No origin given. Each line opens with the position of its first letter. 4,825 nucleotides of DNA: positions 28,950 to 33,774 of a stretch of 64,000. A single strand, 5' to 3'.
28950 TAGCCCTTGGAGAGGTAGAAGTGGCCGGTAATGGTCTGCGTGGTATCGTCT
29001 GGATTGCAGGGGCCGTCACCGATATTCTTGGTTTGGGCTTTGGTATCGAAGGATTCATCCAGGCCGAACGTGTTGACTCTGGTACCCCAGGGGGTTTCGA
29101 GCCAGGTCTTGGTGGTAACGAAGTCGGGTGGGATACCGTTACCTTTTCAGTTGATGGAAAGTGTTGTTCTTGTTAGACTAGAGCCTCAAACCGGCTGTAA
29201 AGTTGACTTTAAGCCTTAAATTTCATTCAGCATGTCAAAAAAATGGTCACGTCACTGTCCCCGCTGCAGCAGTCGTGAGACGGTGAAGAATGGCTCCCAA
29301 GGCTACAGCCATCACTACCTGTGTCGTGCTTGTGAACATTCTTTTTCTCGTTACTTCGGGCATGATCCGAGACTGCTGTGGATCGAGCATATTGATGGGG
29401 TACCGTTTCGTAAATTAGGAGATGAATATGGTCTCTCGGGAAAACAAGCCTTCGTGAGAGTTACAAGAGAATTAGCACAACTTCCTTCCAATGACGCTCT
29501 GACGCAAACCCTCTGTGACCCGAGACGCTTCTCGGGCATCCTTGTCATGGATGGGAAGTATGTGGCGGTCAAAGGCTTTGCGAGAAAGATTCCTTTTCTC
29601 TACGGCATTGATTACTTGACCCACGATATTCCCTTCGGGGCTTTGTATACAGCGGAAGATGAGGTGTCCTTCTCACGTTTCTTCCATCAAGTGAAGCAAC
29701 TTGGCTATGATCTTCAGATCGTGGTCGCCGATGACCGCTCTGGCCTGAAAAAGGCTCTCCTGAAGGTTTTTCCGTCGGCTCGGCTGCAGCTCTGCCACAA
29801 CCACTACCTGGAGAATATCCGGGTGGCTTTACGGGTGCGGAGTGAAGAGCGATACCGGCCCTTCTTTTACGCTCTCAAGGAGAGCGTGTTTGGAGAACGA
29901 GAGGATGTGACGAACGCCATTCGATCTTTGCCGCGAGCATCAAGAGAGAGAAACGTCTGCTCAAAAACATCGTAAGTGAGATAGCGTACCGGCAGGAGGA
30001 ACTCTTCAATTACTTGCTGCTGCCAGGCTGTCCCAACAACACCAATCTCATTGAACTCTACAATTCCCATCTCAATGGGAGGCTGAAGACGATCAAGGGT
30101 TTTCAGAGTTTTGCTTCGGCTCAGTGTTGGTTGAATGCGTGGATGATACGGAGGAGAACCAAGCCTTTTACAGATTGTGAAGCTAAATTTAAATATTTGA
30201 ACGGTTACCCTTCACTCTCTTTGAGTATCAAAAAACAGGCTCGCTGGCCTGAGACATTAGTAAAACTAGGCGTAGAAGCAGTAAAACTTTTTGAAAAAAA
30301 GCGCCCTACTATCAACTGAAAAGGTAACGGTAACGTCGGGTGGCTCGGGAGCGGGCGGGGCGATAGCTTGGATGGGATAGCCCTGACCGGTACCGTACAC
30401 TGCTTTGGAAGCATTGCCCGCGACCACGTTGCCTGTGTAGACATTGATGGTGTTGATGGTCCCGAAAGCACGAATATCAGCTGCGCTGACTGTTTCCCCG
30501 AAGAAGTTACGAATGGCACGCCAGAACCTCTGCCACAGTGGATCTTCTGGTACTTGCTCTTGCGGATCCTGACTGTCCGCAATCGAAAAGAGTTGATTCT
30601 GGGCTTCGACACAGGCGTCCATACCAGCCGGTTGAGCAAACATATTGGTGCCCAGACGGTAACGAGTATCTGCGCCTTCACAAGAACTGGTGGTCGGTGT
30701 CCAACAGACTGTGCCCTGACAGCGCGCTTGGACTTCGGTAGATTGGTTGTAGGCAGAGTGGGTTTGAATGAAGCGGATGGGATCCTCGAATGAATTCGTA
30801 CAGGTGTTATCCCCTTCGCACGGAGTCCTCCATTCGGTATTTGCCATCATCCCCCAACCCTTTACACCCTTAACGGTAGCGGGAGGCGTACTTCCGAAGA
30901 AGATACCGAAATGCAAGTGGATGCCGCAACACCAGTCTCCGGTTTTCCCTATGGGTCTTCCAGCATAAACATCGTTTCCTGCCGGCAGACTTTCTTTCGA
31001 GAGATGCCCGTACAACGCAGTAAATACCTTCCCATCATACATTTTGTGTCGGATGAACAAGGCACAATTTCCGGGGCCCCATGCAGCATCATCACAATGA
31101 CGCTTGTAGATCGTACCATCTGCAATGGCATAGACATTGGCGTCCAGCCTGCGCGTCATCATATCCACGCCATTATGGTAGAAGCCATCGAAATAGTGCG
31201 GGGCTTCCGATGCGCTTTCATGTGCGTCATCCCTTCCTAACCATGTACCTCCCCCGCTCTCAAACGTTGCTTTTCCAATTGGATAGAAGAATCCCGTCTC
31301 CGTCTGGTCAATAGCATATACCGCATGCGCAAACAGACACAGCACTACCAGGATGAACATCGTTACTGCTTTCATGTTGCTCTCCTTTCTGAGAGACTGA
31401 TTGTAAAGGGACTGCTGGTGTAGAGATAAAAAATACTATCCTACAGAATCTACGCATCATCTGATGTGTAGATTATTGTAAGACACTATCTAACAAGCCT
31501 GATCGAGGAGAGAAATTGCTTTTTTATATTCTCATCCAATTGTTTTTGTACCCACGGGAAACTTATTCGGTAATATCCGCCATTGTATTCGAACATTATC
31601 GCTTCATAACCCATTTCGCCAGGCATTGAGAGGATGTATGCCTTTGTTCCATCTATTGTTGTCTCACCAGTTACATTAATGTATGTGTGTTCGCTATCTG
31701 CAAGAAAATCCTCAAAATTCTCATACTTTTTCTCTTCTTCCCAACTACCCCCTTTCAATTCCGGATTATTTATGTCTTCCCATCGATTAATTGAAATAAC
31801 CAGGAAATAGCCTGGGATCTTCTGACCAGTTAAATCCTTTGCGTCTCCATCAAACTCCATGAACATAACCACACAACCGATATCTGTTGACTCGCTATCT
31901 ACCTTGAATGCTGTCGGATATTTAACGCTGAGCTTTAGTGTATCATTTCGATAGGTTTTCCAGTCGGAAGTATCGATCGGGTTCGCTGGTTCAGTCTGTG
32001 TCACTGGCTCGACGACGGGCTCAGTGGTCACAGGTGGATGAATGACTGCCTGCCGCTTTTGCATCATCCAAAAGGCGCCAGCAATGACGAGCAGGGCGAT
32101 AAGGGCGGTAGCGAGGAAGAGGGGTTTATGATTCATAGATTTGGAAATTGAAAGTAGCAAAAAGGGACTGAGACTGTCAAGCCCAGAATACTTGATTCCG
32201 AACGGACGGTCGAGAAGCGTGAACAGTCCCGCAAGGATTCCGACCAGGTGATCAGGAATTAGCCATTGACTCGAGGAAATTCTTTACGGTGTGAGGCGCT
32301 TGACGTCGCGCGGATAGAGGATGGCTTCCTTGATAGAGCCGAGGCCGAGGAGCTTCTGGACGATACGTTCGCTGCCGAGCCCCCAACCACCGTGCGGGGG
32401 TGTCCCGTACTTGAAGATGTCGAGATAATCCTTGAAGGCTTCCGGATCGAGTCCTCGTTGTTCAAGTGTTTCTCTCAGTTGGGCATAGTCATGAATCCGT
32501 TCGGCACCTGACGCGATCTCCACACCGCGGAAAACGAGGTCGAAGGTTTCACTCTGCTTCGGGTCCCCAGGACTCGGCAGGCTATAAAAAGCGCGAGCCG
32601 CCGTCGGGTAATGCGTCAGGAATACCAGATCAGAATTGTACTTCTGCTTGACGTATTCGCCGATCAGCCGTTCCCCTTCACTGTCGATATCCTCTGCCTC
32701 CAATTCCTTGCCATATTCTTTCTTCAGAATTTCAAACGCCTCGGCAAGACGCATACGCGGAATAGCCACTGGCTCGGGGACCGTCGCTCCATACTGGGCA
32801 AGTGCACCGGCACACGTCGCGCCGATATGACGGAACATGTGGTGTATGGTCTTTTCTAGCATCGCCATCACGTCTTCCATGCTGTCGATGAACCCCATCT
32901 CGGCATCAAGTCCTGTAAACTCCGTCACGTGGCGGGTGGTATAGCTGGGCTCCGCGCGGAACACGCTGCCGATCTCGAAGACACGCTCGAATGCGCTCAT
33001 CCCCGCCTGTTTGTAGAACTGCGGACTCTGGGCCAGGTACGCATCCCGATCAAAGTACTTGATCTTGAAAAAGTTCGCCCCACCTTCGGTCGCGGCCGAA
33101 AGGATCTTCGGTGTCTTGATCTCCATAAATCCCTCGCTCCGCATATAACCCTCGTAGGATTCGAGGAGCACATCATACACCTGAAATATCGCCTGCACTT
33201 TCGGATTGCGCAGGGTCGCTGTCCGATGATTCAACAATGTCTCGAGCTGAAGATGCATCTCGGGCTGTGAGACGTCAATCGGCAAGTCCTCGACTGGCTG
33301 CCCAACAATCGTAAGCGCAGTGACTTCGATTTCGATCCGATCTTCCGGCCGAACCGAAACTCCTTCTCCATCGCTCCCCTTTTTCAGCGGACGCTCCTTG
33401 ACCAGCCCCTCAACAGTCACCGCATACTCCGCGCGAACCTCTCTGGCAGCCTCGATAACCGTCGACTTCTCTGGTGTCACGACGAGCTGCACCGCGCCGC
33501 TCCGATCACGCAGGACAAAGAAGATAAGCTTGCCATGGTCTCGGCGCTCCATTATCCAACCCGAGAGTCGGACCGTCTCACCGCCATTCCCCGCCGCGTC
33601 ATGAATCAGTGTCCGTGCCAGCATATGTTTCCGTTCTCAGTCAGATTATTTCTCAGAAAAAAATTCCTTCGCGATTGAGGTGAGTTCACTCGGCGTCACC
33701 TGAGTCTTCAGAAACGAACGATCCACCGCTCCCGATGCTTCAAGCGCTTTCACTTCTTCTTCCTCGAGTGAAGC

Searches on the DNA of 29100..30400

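Call 51: search_rna_families(source=window, start=29100, end=30400, threshold=evalue, max_evalue=1)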
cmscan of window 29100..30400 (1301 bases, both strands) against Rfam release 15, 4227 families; matches with E-value up to 1: 0.
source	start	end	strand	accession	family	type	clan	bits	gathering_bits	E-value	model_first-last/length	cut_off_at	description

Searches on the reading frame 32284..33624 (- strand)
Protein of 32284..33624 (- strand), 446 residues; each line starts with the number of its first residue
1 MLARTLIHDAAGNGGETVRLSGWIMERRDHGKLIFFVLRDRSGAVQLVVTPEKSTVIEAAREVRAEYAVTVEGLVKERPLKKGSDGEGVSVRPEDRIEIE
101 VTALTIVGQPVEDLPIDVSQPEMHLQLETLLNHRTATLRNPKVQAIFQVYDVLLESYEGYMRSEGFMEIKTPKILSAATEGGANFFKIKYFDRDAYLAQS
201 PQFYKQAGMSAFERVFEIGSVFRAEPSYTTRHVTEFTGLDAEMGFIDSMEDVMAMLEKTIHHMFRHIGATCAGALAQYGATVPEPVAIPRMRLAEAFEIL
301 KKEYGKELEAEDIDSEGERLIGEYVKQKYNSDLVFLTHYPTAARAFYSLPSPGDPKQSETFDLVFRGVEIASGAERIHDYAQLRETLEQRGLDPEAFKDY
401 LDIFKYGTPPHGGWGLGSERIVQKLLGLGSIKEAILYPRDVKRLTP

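Call 42: find_encoding_contigs(protein=window:32284-33624:-, flank=10000, max_places=6)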
Protein window:32284-33624:- (446 aa): no gene with exactly this product is on record in the collection.
